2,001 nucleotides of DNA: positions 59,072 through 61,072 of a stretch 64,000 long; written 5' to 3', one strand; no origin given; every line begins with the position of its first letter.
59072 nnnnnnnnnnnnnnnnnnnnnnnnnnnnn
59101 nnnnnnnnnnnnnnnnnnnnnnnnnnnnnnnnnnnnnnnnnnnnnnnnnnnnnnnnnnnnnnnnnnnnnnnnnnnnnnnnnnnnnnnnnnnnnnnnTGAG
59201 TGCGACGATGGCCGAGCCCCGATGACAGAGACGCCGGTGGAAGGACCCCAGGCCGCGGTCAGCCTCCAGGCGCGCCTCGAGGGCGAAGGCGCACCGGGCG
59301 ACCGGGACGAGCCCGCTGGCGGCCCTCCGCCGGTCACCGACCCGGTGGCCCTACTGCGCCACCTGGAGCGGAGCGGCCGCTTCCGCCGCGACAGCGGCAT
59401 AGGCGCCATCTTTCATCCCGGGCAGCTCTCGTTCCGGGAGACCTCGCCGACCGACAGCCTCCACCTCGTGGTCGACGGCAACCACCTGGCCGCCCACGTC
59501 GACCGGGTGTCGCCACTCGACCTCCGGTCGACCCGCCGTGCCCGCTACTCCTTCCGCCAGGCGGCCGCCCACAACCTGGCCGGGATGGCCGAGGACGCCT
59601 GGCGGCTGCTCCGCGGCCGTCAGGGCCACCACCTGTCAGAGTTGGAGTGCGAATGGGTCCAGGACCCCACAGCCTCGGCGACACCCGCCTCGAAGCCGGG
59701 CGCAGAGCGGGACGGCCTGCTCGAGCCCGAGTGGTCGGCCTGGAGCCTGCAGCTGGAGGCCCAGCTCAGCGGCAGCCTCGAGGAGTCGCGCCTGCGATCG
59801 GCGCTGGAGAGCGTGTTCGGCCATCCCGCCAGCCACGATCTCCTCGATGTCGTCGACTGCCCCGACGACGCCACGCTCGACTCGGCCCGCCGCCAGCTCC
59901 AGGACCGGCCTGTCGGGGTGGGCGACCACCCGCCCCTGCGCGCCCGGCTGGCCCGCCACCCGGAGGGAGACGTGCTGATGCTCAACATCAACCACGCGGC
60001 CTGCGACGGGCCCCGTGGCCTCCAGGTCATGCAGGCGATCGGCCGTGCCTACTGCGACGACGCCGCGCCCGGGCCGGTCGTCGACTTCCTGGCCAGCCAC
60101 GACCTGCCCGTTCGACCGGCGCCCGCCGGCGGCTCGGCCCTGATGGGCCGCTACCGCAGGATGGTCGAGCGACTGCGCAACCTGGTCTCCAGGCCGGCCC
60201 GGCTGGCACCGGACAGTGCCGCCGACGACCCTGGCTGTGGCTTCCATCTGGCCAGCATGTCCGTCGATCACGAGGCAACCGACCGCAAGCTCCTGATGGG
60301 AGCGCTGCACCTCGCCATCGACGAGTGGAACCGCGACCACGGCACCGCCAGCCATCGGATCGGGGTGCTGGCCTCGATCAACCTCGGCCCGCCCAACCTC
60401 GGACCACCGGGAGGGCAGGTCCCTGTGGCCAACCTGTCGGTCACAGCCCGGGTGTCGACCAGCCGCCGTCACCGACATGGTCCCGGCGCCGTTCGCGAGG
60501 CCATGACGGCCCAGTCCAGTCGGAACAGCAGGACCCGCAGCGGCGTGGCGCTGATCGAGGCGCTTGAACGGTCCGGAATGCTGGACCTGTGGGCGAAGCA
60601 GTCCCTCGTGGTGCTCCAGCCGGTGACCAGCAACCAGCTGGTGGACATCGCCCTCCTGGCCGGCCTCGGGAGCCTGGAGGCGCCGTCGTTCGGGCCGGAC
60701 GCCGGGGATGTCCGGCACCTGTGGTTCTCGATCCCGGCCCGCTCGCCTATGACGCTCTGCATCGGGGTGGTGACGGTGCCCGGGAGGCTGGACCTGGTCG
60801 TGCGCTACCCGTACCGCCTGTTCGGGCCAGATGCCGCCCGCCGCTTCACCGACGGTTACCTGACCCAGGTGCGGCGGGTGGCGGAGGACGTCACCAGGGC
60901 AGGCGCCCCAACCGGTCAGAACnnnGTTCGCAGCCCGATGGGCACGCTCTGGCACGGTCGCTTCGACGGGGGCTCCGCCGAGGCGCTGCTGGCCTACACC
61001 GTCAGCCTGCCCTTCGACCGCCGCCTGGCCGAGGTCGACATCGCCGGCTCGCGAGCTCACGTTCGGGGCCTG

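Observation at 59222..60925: Condensation/acyltransferase-like two-domain gene inserted between argG and argH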

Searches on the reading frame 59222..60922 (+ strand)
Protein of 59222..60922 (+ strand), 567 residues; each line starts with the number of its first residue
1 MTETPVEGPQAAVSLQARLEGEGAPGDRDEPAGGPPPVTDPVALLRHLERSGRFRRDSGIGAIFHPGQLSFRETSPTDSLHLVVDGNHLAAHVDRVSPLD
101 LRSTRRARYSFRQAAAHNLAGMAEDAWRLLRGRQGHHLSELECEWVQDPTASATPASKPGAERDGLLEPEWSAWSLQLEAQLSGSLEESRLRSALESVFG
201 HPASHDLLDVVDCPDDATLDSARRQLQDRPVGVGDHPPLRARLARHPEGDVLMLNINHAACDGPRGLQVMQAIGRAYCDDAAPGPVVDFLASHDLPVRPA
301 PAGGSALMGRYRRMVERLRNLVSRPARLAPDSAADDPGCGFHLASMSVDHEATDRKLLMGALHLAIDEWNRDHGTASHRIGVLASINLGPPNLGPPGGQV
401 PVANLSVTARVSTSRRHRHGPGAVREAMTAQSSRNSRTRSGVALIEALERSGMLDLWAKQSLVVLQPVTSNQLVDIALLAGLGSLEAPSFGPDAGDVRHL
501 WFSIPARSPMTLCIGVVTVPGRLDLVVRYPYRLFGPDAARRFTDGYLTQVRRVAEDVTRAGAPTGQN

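Call 6: search_protein_families(library=pfam, proteins=[window:59222-60922:+], max_evalue=10)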
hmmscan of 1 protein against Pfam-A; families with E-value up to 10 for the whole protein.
window:59222-60922:+ (567 aa): 0 families

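Call 7: search_protein_families(library=ncbifam, proteins=[window:59222-60922:+], max_evalue=10)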
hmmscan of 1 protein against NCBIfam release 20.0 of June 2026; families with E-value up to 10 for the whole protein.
window:59222-60922:+ (567 aa): 0 families

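Call 8: search_solved_structures(query=window:59222-60922:+, max_evalue=10, show_alignments=2)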
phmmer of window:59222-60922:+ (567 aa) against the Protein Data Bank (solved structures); distinct sequences matched with E-value up to 10: 2.
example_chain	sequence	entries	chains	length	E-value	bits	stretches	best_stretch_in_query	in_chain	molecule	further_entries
3bhw_A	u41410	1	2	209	0.14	14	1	522-552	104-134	Uncharacterized protein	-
5xyi_J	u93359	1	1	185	2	10.2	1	417-478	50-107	Uncharacterized protein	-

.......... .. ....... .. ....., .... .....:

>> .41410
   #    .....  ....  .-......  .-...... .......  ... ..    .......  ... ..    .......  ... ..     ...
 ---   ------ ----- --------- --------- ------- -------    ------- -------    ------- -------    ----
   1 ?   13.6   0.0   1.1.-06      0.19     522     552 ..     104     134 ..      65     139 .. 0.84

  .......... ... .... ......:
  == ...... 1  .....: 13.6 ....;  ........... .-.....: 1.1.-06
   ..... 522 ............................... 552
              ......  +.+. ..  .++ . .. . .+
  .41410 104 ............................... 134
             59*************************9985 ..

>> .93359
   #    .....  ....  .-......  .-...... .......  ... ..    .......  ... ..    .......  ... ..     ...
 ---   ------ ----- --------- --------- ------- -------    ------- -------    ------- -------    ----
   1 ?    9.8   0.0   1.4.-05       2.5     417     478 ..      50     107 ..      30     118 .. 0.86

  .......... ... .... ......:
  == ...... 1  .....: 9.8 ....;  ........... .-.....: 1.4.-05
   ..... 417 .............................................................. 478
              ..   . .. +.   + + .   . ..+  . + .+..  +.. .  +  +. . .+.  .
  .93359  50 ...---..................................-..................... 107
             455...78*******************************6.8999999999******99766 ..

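Call 9: find_homologous_proteins(query=window:59222-60922:+, max_evalue=0.001)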
Query window:59222-60922:+ (567 aa): 617 proteins with E <= 0.001 among 8000 candidates; the best 120 are listed.
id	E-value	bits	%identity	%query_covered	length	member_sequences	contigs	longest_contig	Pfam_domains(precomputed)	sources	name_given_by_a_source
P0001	0.0e+0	1271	100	100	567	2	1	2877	-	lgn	-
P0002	2.6e-187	642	57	97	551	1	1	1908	-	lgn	-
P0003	2.9e-187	642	59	95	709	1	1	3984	-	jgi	jgi:NRPS condensation-like uncharacterized protein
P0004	5.1e-182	625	55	100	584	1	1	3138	-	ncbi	-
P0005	8.3e-182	624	56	96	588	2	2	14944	PF00668.26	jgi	-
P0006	3.4e-180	619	57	96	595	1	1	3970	PF00668.26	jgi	jgi:NRPS condensation-like uncharacterized protein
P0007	6.2e-180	618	56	95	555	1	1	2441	-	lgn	-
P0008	8.0e-180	617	55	96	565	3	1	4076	-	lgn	-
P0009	3.4e-179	615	56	95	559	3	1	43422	-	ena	-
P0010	7.3e-179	614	56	95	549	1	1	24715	-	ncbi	ncbi:MAG: hypothetical protein ACRD1K_07655 [Acidimicrobiales bacterium]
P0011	1.9e-178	613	55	96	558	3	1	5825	-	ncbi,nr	ncbi:MAG: hypothetical protein M3N11_05585 [Actinomycetota bacterium]|nr:hypothetical protein [Actin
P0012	2.7e-178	612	56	96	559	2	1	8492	-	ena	-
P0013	3.9e-178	612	57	92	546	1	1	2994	-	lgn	-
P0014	2.1e-177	609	57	93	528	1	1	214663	PF00668.26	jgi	jgi:NRPS condensation-like uncharacterized protein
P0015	1.3e-176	607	55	96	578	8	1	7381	PF00668.26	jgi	-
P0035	4.3e-172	592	54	96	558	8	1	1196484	-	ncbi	-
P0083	3.0e-165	569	53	96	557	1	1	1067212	-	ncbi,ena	-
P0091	3.9e-164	566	54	94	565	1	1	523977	-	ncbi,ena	-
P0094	5.9e-164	565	54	92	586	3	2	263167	PF00668.26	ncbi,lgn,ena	-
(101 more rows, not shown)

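Call 11: find_encoding_contigs(protein=P0035, flank=8000, max_places=2)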
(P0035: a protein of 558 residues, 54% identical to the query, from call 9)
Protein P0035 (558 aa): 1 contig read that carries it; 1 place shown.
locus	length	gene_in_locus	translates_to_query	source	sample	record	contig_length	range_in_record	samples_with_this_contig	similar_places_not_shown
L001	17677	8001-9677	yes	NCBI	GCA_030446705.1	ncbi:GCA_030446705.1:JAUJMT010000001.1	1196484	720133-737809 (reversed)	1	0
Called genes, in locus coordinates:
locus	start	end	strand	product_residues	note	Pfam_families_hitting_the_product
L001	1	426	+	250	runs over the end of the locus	PF13411:MerR_1, PF28507:Rv1828_C (faint)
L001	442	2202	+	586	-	-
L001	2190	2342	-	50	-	-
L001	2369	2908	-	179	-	PF02826:2-Hacid_dh_C (faint), PF02254:TrkA_N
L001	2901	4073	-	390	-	PF02386:TrkH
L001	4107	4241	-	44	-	-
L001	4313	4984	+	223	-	-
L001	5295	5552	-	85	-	PF00571:CBS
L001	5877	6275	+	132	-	PF07883:Cupin_2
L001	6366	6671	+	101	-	-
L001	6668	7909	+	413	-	PF01555:N6_N4_Mtase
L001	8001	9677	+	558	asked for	-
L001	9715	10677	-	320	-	PF01699:Na_Ca_ex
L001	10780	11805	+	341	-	PF01497:Peripla_BP_2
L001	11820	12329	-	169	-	-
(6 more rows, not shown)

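Call 12: find_encoding_contigs(protein=P0083, flank=8000, max_places=2)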
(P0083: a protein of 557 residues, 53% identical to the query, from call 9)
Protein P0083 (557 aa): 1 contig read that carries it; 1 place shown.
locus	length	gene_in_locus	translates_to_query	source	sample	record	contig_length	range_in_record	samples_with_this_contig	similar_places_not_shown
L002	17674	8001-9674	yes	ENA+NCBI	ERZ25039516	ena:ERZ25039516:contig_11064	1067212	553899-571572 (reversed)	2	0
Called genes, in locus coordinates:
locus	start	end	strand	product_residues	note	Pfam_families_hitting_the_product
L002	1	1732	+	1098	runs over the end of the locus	PF02811:PHP, PF07733:DNA_pol3_alpha, PF17657:DNA_pol3_finger, PF14579:HHH_6, PF01336:tRNA_anti-codon (weak)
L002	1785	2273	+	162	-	PF13442:Cytochrome_CBB3 (weak)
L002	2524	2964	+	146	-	-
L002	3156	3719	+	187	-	PF02627:CMD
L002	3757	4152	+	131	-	PF01638:HxlR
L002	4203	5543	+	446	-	PF03951:Gln-synt_N, PF00120:Gln-synt_C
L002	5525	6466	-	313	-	PF00126:HTH_1, PF03466:LysR_substrate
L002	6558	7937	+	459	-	PF01565:FAD_binding_4, PF08031:BBE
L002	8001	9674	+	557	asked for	-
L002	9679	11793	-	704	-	PF03176:MMPL, PF12349:Sterol-sensing (faint), PF03176:MMPL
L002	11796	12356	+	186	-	PF22381:Staph_reg_Sar_Rot (weak), PF09339:HTH_IclR (faint), PF01047:MarR, PF12802:MarR_2, PF13412:HTH_24 (weak), PF13463:HTH_27 (weak)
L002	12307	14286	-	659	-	PF03190:Thioredox_DsbH, PF13899:Thioredoxin_7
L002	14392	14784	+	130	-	PF01042:Ribonuc_L-PSP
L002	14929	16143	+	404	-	PF00291:PALP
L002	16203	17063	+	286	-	-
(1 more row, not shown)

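Call 13: find_encoding_contigs(protein=P0091, flank=8000, max_places=2)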
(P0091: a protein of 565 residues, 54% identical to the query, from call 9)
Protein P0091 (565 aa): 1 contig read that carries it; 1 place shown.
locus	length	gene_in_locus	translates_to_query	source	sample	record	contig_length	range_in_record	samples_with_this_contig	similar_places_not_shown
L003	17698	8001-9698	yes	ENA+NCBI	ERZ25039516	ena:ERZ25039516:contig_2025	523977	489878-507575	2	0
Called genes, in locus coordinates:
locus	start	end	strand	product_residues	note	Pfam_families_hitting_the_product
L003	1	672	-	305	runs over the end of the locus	PF21088:MS_channel_1st (weak), PF00924:MS_channel_2nd, PF21082:MS_channel_3rd (weak)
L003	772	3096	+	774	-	PF01370:Epimerase, PF07993:NAD_binding_4, PF03015:Sterile, PF12710:HAD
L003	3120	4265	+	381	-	PF08240:ADH_N, PF16912:Glu_dehyd_C, PF00107:ADH_zinc_N, PF13602:ADH_zinc_N_2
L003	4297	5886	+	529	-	PF09861:Lar_N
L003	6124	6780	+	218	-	PF01553:Acyltransferase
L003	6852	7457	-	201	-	PF03995:Inhibitor_I36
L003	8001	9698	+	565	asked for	-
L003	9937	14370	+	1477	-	PF00310:GATase_2, PF04898:Glu_syn_central, PF01645:Glu_synthase, PF01493:GXGXG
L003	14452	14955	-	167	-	-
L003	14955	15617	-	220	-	-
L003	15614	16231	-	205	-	-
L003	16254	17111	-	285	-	PF13845:Septum_form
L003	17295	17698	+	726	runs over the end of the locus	PF00330:Aconitase, PF00694:Aconitase_C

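Call 14: find_encoding_contigs(protein=P0094, flank=8000, max_places=2)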
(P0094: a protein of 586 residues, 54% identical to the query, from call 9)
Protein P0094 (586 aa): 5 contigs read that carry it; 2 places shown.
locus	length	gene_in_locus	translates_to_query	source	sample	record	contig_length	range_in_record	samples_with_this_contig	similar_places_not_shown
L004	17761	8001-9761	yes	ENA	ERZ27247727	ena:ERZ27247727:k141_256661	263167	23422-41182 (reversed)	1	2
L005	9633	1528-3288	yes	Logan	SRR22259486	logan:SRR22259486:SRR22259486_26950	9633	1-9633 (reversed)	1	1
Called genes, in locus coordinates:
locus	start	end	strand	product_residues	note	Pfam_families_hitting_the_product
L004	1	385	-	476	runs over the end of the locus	PF00330:Aconitase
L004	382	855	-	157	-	PF03449:GreA_GreB_N, PF01272:GreA_GreB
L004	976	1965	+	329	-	PF00180:Iso_dh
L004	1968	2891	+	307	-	PF01063:Aminotran_4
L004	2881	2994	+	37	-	-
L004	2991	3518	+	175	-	-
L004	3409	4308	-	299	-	PF00480:ROK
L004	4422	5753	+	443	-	PF00749:tRNA-synt_1c, PF19269:Anticodon_2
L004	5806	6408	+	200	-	PF02698:DUF218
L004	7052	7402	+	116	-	PF09722:Xre_MbcA_ParS_C (weak)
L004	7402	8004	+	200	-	PF08808:RES (weak)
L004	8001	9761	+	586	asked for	PF00668:Condensation (faint)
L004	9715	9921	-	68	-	-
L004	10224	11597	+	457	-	PF00270:DEAD, PF00271:Helicase_C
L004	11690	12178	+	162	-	PF01814:Hemerythrin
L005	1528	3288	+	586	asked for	PF00668:Condensation (faint)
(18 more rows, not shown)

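Call 15: find_encoding_contigs(protein=P0014, flank=8000, max_places=2)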
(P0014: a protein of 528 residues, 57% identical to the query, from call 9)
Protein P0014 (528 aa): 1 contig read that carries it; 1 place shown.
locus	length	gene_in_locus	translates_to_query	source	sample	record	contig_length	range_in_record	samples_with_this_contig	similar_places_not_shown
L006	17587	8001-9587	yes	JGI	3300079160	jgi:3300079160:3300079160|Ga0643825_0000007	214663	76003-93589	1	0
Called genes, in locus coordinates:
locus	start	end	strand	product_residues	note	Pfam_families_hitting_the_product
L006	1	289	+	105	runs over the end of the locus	-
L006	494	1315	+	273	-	PF01145:Band_7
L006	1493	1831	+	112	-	PF02467:Whib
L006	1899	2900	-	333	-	PF03631:Virul_fac_BrkB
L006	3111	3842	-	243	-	PF01590:GAF, PF13185:GAF_2, PF03861:ANTAR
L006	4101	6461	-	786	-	PF00749:tRNA-synt_1c, PF03950:tRNA-synt_1c_C, PF20974:tRNA-synt_1c_C2, PF02637:GatB_Yqey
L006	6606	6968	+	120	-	-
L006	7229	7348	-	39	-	-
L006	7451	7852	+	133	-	-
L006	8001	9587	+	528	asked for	PF00668:Condensation (faint)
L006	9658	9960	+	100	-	-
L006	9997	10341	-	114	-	PF01978:TrmB (weak), PF09339:HTH_IclR (weak), PF12802:MarR_2 (weak)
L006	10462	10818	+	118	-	-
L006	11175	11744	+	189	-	-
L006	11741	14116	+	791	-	PF09364:XFP_N, PF03894:XFP, PF09363:XFP_C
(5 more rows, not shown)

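Call 16: find_encoding_contigs(protein=P0009, flank=8000, max_places=2)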
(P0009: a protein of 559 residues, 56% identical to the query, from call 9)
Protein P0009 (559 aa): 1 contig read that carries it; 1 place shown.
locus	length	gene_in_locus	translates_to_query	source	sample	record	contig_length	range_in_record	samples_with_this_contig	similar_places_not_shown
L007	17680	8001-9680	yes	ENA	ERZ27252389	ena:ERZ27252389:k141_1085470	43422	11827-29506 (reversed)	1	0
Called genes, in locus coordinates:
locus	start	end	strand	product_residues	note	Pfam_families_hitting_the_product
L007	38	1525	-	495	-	PF00982:Glyco_transf_20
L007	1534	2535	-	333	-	PF00485:PRK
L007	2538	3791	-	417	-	PF00483:NTP_transferase, PF24894:Hexapep_GlmU, PF25247:LbH_GLGC (faint), PF25084:LbH_EIF2B (weak), PF25087:GMPPB_C (faint)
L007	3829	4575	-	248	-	-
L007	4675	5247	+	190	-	-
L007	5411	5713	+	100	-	-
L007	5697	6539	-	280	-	PF13489:Methyltransf_23, PF07021:MetW (weak), PF13649:Methyltransf_25, PF13847:Methyltransf_31 (weak), PF08241:Methyltransf_11, PF08242:Methyltransf_12 (weak)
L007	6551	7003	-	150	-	PF10604:Polyketide_cyc2, PF03364:Polyketide_cyc, PF08327:AHSA1 (weak)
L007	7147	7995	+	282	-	PF13883:CREG_beta-barrel, PF01243:PNPOx_N, PF10615:DUF2470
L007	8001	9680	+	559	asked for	-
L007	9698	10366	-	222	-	PF03009:GDPD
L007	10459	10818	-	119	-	PF06155:GBBH-like_N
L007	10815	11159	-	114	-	-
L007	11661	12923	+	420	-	PF10979:DUF2786, PF23771:DUF7168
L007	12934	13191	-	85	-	-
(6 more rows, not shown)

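Call 18: find_related_loci(query=A1, collection=genome_contigs, flank=6000)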
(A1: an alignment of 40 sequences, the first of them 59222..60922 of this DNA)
Query A1 (567 aa) in genome_contigs; peptide patterns used: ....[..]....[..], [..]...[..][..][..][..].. (x = any residue, [..] = any of these).
192 stretches matched a pattern; 107 encode a relative of the query (tblastn E <= 1e-3); the best 80 are kept; 80 distinct loci.
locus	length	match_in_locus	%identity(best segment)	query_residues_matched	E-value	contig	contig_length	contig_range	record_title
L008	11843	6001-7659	56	14-561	8e-180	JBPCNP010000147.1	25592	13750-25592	MAG: Acidimicrobiales bacterium isolate TH_ant_mag_133 S1Ck127_7268384_flag_1_multi_46.9819_len_25592, whole genome shot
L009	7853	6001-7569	56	30-554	3e-177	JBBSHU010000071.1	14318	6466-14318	MAG: Acidimicrobiales bacterium isolate LS3_sbin.15 LS3_sbin.15_K_49126_L_14318_cov_49.0844, whole genome shotgun sequen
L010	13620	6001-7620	56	8-550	5e-177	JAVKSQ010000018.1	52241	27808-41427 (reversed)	MAG: Acidimicrobiales bacterium isolate PQ2_30S_bin_2 c_000000000044, whole genome shotgun sequence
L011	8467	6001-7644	54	14-554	1e-176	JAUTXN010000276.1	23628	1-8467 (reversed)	MAG: Acidimicrobiaceae bacterium isolate BP_113 scaffold_1645718, whole genome shotgun sequence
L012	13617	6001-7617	54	13-555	1e-174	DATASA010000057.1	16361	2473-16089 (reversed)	MAG TPA_asm: Acidimicrobiales bacterium isolate SMAG_U5508 k141_3993605, whole genome shotgun sequence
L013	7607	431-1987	55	38-556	8e-175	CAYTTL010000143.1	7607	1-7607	MAG TPA_asm: uncultured Acidimicrobiales bacterium isolate binchicken_co174_52 genome assembly, contig: NODE_1423_length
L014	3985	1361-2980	55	14-555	5e-180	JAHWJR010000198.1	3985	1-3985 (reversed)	MAG: Actinomycetota bacterium isolate 0711_bin2 NODE_5156_length_3985_cov_684.387023, whole genome shotgun sequence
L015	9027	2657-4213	57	36-554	4e-173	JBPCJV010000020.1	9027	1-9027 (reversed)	MAG: Acidimicrobiales bacterium isolate TH_ant_mag_35 S1Ck127_8652_flag_1_multi_6.0000_len_9027, whole genome shotgun se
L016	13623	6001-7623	55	14-554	4e-172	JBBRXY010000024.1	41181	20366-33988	MAG: Acidimicrobiales bacterium isolate La5_maxbin2.246 La5_maxbin2.246_K_2708236_L_41181_cov_19.0685, whole genome shot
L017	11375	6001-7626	53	14-555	5e-170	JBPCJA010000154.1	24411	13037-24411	MAG: Solirubrobacteraceae bacterium isolate TH_ant_mag_14 S1Ck127_3757489_flag_1_multi_30.0000_len_24411, whole genome s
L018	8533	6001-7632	52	11-556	3e-168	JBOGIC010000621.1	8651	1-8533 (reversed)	MAG: Acidimicrobiales bacterium isolate SC-S_metawrap_bin.3 k127_5396360, whole genome shotgun sequence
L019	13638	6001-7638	53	14-558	1e-167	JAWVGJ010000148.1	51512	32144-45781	MAG: Solirubrobacteraceae bacterium isolate BP_474 scaffold_5666723, whole genome shotgun sequence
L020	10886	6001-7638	54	12-555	4e-167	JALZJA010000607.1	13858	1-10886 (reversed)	MAG: Actinomycetota bacterium isolate MOJ bin28 SC8837-39_k127_1815918, whole genome shotgun sequence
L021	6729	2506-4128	53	13-555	1e-167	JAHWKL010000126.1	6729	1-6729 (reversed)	MAG: Actinomycetota bacterium isolate 0813_bin15 NODE_126_length_6729_cov_19.980167, whole genome shotgun sequence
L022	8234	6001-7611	51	13-555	1e-166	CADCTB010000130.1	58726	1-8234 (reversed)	MAG: uncultured Acidimicrobiales bacterium isolate AVDCRST_MAG10 genome assembly, contig: NODE32, whole genome shotgun s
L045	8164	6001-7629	49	8-553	1e-149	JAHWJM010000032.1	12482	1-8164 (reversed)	MAG: Actinomycetota bacterium isolate 0707_bin21 NODE_32_length_12482_cov_3.570619, whole genome shotgun sequence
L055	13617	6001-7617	48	14-554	1e-143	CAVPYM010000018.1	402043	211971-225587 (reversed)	MAG: uncultured Actinomycetes bacterium isolate MFD01916.bin.1.134 genome assembly, contig: contig_7233, whole genome sh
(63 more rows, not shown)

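Call 23: predict_structure(alignment_id=A1)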
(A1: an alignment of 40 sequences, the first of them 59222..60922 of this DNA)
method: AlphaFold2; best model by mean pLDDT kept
length: 567 residues; sequences in the alignment: 40
mean_pLDDT: 82.6   pTM: 0.85
mean pLDDT of the five models: 82.6, 82.5, 79.8, 78.7, 74.0
residues with pLDDT >= 90: 294; 70-90: 150; 50-70: 79; < 50: 44
segments of 3 or more residues with pLDDT < 50: 1-3, 24-26, 99-106, 132-137, 154-160, 162-166, 464-471, 565-567
pLDDT, mean of each block of 10 residues (from residue 1): 53 90 57 81 93 90 88 91 93 69 48 64 62 56 81 48 50 83 97 94 94 97 91 90 98 94 94 90 83 83 68 77 82 90 89 89 97 92 88 73 88 93 94 75 90 89 50 74 93 96 84 93 94 95 97 93 54
secondary structure, 60 per line:
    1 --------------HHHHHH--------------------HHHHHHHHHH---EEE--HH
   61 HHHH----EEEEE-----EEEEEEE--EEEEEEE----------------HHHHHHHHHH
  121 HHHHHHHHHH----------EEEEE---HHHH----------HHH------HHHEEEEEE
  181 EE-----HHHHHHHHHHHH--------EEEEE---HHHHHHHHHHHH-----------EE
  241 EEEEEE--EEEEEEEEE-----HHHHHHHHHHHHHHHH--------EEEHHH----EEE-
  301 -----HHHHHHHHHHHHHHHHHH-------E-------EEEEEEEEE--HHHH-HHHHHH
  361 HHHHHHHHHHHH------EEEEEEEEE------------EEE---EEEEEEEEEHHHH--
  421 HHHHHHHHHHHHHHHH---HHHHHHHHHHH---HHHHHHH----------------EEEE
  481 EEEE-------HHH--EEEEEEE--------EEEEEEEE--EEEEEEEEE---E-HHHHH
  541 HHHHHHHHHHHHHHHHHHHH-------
elements in order: H15-20 H41-50 E54-56 H59-64 E69-73 E79-85 E88-94 H111-130 E141-145 H149-152 E175-182 H188-199 E208-212 H216-227 E239-246 E249-257 H263-278 E287-289 E297-299 H306-323 E339-347 H350-353 H355-372 E379-387 E400-402 E406-414 H415-418 H421-436 H440-450 H454-460 E477-484 E497-503 E512-519 E522-530 H536-560

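Call 25: fold_search(model_id=the predicted structure, library=pdb)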
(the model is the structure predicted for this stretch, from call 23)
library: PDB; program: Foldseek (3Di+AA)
matches with E <= 10: 557; with E <= 0.001: 249
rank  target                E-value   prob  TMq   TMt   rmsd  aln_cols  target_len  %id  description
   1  6ta8_B                9.1e-16  1.00  0.40  0.48   8.8       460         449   14  Crystal structure of the epimerization domain from the third module of tyrocidine synthetase B, TycB3(E) (released 2020-11-18)
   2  6ta8_A                1.1e-15  1.00  0.38  0.47  11.1       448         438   15  Crystal structure of the epimerization domain from the third module of tyrocidine synthetase B, TycB3(E) (released 2020-11-18)
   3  9lcp_A                3.9e-15  1.00  0.35  0.17  10.4       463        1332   14  PvdL-E2-C3-A3 in complex with MLP (NRPS cross-module) (released 2026-01-07)
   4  8f7f                  5.4e-15  1.00  0.39  0.49   8.1       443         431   13  The condensation domain of surfactin A synthetase C in space group P43212 (released 2023-11-22)
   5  9lcq_A                6.4e-15  1.00  0.35  0.17  11.3       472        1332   16  PvdL-E2-C3-A3(R3393A) in complex with MLP (NRPS cross-module) (released 2026-01-07)
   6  8f7h                  1.8e-14  1.00  0.40  0.50   8.6       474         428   13  The condensation domain of surfactin A synthetase C variant 18b in space group P212121 (released 2023-11-22)
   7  9bfd_A                1.8e-14  1.00  0.36  0.37   9.9       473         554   14  Tyrocidine synthetase modules 1 and 2 crosslinked in the condensation state, complex A (released 2024-10-09)
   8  2xhg                  2.5e-14  1.00  0.36  0.43   9.2       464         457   12  Crystal Structure of the Epimerization Domain from the Initiation Module of Tyrocidine Biosynthesis (released 2011-07-06)
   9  5t81_A                2.8e-14  1.00  0.42  0.46  14.1       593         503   14  Rhombohedral crystal form of the EpoB NRPS cyclization-docking bidomain from Sorangium cellulosum (released 2016-11-09)
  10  5isx_A                3.1e-14  1.00  0.38  0.40   9.1       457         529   13  Structure of the holo PCP-E didomain of the gramicidin S synthetase A (released 2016-06-29)
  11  9uay_A                4.5e-14  1.00  0.39  0.48  10.9       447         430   17  Crystal structure of CmnI (released 2026-03-11)
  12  5t7z                  4.8e-14  1.00  0.42  0.47  11.3       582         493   13  Monoclinic crystal form of the EpoB NRPS cyclization-docking bidomain from Sorangium cellulosum (released 2016-11-09)
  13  8fx7_A                7.0e-14  1.00  0.44  0.47   7.4       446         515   13  Non-ribosomal PCP-C didomain (ester stabilised leucine) acceptor bound state (released 2023-06-21)
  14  8fx7_B                7.4e-14  1.00  0.45  0.48   7.7       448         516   14  Non-ribosomal PCP-C didomain (ester stabilised leucine) acceptor bound state (released 2023-06-21)
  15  5isw                  8.7e-14  1.00  0.39  0.41   9.3       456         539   13  Structure of the apo PCP-E didomain of the gramicidin S synthetase A (released 2016-06-29)
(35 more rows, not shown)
